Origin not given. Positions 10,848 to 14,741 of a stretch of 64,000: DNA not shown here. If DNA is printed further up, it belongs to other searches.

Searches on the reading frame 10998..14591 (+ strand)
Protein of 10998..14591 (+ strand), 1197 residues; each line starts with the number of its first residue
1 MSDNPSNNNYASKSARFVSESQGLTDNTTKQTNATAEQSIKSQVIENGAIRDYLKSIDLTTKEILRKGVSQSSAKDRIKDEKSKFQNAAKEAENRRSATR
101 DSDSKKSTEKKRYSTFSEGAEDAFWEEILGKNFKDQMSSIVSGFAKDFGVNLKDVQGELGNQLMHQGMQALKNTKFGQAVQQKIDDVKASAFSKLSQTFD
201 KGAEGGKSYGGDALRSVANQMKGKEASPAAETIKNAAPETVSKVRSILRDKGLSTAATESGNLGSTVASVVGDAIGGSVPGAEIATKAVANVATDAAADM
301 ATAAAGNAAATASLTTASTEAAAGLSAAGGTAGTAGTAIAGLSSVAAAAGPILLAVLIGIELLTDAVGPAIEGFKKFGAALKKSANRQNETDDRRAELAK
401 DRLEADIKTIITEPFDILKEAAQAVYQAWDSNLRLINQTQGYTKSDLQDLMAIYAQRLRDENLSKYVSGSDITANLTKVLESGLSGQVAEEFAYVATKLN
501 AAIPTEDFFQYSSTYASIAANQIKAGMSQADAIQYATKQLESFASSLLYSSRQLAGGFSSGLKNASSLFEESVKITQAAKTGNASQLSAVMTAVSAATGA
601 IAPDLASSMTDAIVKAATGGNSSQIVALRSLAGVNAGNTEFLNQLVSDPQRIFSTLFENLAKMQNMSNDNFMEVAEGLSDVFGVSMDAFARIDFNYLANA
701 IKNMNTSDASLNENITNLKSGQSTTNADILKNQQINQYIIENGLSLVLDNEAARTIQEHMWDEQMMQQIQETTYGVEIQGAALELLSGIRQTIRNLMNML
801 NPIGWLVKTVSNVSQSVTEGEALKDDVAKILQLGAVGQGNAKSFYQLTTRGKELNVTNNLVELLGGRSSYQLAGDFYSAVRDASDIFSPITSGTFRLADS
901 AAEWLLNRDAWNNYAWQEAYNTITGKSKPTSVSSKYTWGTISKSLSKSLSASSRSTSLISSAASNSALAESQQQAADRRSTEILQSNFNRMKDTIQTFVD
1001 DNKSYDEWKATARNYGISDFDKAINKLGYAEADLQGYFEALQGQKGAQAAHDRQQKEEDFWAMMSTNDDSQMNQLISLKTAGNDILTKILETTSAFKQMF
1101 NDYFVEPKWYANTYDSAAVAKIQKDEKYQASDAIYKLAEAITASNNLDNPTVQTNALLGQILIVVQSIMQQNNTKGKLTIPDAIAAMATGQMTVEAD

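Call 9: search_protein_families(library=pfam, proteins=[window:10998-14591:+], max_evalue=0.01)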
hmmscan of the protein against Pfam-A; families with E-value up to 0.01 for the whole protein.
window:10998-14591:+ (1197 aa): 0 families

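Call 10: search_dna_similar(query=window:10998-14591:+, collection=phages, mode=protein, max_rows=15)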
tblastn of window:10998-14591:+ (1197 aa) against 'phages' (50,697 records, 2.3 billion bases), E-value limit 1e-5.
No match.

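Call 11: search_protein_families(library=phrogs, proteins=[window:10998-14591:+], max_evalue=0.001)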
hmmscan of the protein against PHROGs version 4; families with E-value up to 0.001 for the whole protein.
window:10998-14591:+ (1197 aa): 0 families
